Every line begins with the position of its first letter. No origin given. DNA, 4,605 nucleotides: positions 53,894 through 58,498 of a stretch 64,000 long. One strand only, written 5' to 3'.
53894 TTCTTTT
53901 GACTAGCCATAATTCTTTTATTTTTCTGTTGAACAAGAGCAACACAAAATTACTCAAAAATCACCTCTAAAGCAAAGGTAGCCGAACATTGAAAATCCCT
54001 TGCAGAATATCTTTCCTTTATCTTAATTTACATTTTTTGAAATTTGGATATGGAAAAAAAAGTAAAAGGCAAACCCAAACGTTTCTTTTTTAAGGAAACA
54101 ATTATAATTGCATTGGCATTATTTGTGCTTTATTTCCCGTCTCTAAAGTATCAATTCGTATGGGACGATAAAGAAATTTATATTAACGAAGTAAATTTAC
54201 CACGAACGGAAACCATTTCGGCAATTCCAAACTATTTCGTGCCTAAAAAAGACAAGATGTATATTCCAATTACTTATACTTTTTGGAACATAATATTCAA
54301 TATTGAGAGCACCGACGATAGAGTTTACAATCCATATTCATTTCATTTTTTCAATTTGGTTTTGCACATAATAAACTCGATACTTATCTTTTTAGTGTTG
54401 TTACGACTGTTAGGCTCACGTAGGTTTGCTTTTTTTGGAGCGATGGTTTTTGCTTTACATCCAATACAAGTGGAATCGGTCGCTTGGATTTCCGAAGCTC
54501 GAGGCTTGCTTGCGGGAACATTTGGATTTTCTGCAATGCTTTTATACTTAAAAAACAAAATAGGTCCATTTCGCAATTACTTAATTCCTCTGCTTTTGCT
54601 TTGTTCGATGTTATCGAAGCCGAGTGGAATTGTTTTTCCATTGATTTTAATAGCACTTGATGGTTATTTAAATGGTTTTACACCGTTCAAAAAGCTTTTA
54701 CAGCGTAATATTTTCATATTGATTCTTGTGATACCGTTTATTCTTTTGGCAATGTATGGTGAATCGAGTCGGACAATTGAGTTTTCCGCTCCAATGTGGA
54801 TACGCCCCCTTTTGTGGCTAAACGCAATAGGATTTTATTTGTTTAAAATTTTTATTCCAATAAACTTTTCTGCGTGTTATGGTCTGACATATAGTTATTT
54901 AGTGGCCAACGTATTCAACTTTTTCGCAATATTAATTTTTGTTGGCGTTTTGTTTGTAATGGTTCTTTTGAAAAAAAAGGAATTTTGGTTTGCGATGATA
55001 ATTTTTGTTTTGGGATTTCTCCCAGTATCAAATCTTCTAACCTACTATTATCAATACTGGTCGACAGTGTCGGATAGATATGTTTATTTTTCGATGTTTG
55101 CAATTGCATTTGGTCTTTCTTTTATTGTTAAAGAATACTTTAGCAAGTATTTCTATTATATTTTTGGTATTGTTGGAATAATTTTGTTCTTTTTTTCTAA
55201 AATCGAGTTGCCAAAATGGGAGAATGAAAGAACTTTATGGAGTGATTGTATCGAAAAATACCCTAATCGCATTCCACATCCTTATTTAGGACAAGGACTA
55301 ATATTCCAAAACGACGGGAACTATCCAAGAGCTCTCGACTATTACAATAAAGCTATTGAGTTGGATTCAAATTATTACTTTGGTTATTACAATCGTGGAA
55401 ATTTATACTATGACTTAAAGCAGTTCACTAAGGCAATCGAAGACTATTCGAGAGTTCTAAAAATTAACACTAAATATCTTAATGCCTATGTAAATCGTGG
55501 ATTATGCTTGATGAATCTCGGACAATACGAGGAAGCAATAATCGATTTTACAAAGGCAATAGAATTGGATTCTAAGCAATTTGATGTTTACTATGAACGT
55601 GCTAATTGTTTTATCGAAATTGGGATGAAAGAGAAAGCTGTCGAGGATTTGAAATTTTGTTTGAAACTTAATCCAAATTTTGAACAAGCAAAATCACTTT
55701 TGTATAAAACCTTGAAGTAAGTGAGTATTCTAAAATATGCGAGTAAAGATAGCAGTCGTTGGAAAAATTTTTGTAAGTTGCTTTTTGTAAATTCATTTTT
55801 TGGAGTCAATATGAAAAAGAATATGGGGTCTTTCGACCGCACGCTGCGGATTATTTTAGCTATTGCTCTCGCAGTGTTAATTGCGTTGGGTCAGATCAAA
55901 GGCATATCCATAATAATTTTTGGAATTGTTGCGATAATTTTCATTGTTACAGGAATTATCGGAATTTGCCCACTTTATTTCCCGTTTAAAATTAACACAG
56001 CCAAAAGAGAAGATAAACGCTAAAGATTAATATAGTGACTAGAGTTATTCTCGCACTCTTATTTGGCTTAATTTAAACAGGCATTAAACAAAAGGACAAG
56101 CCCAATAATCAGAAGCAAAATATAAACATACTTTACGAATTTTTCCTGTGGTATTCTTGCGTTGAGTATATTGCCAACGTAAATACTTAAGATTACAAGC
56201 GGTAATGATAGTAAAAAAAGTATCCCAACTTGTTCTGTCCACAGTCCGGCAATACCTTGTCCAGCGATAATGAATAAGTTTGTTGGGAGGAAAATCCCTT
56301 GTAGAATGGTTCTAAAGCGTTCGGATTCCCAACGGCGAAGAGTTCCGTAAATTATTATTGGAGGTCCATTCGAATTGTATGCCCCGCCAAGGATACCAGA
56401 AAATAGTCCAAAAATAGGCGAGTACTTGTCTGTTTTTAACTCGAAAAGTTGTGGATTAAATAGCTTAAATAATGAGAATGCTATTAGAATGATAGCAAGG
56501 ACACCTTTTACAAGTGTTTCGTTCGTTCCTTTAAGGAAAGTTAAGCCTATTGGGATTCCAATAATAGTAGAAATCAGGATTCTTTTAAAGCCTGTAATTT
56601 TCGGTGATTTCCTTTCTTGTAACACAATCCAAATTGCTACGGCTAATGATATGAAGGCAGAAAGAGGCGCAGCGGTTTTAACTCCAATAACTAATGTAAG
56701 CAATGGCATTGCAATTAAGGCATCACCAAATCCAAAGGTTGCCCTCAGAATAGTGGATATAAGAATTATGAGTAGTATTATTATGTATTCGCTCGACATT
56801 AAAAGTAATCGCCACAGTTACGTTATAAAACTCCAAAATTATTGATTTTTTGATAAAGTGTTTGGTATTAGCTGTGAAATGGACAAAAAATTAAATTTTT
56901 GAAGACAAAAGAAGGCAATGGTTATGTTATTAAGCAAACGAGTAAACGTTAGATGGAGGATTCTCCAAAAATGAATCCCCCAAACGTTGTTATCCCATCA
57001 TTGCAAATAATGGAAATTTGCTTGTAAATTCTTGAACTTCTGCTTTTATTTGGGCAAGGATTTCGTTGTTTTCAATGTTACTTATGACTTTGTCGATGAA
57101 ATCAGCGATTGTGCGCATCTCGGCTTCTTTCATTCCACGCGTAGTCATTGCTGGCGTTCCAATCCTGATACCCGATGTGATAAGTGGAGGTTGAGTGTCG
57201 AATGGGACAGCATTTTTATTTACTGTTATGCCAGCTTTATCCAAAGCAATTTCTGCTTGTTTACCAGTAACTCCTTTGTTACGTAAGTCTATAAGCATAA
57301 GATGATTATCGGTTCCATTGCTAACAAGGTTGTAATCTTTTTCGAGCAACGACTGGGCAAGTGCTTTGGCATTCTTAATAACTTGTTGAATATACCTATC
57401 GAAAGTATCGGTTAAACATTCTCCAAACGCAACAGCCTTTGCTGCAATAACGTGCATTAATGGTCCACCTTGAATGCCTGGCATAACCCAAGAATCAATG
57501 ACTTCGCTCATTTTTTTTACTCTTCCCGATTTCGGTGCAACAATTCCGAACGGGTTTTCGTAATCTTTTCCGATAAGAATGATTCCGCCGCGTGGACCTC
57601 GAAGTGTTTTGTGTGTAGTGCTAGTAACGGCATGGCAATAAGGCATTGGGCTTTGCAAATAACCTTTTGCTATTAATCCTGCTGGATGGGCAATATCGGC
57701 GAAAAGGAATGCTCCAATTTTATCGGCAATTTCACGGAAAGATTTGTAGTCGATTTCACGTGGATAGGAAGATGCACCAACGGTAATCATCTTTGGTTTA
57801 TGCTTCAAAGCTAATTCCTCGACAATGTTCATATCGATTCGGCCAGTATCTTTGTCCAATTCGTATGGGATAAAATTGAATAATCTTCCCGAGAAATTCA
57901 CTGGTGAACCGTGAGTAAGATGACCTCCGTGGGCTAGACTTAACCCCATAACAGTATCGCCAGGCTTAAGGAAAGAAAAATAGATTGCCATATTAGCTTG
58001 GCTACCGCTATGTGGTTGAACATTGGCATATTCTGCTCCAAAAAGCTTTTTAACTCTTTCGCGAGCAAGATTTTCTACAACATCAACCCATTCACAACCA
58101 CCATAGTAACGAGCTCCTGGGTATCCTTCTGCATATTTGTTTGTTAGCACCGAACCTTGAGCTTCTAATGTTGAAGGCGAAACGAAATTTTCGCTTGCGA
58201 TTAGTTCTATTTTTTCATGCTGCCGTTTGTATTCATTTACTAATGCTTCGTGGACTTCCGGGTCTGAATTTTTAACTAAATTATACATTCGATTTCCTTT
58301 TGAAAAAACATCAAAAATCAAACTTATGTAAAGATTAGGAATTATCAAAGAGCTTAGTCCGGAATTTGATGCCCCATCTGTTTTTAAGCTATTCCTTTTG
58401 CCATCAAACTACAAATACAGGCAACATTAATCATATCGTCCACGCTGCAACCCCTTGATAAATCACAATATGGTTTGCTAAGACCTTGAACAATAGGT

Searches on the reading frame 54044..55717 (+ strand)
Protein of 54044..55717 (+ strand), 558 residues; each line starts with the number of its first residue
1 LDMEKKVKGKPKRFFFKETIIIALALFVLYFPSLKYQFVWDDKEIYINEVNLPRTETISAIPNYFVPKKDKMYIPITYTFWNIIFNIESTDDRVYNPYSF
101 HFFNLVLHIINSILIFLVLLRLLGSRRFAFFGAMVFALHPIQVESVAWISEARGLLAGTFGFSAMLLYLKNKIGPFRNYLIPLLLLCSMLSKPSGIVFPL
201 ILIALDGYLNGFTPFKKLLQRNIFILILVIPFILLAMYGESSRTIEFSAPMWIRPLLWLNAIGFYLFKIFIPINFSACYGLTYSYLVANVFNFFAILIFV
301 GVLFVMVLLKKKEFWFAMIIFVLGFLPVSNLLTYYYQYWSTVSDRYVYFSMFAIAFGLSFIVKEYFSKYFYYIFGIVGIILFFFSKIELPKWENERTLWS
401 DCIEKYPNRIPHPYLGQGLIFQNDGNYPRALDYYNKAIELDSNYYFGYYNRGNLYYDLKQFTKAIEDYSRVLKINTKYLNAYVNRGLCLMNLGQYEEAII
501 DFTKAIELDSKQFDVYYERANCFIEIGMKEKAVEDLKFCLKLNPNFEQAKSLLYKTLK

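Call 92: search_protein_families(library=pfam, proteins=[window:54044-55717:+], max_evalue=1e-8)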
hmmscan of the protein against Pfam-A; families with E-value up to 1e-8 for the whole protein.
window:54044-55717:+ (558 aa): 9 families
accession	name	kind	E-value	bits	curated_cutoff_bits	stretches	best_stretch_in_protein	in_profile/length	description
PF00515.34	TPR_1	-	6.9e-35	117.9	27.8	2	480-510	2-32/34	Tetratricopeptide repeat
PF07719.23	TPR_2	-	7e-28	94.8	27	0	481-510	3-32/34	Tetratricopeptide repeat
PF13181.12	TPR_8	-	1.4e-24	84.5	25.7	0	480-511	2-33/34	Tetratricopeptide repeat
PF13414.12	TPR_11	-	1.6e-19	69.7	26.8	0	452-493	1-42/42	TPR repeat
PF13431.12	TPR_17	-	3.9e-17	61.5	24.4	0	433-466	1-34/34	Tetratricopeptide repeat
PF13174.12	TPR_6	-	2e-14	53.6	26.3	0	514-545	1-32/33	Tetratricopeptide repeat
PF13424.12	TPR_12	-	2.6e-13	50.4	30.1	0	479-527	3-52/77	Tetratricopeptide repeat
PF13371.12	TPR_9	-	7e-12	45.6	35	0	470-510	20-60/73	Tetratricopeptide repeat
PF13432.12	TPR_16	-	1e-09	39.1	32.7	0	449-510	1-62/65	Tetratricopeptide repeat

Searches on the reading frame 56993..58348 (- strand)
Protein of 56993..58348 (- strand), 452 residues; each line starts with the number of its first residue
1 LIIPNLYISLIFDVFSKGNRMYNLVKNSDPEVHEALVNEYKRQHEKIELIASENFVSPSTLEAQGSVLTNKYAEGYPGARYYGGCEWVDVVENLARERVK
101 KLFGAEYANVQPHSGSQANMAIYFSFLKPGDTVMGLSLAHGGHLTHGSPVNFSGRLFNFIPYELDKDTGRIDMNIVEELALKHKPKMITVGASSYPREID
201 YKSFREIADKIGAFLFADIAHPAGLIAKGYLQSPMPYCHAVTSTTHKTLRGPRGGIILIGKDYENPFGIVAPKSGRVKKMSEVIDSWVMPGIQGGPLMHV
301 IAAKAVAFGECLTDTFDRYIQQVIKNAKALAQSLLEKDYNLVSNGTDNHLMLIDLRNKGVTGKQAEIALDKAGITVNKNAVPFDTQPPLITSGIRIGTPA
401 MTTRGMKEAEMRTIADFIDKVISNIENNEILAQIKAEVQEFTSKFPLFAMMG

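Call 92: search_protein_families(library=pfam, proteins=[window:56993-58348:-], max_evalue=1e-8)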
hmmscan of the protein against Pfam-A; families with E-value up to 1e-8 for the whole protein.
window:56993-58348:- (452 aa): 1 family
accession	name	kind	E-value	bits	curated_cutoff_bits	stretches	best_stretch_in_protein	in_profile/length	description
PF00464.25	SHMT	-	2.4e-166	553.7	27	1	26-418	2-399/399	Serine hydroxymethyltransferase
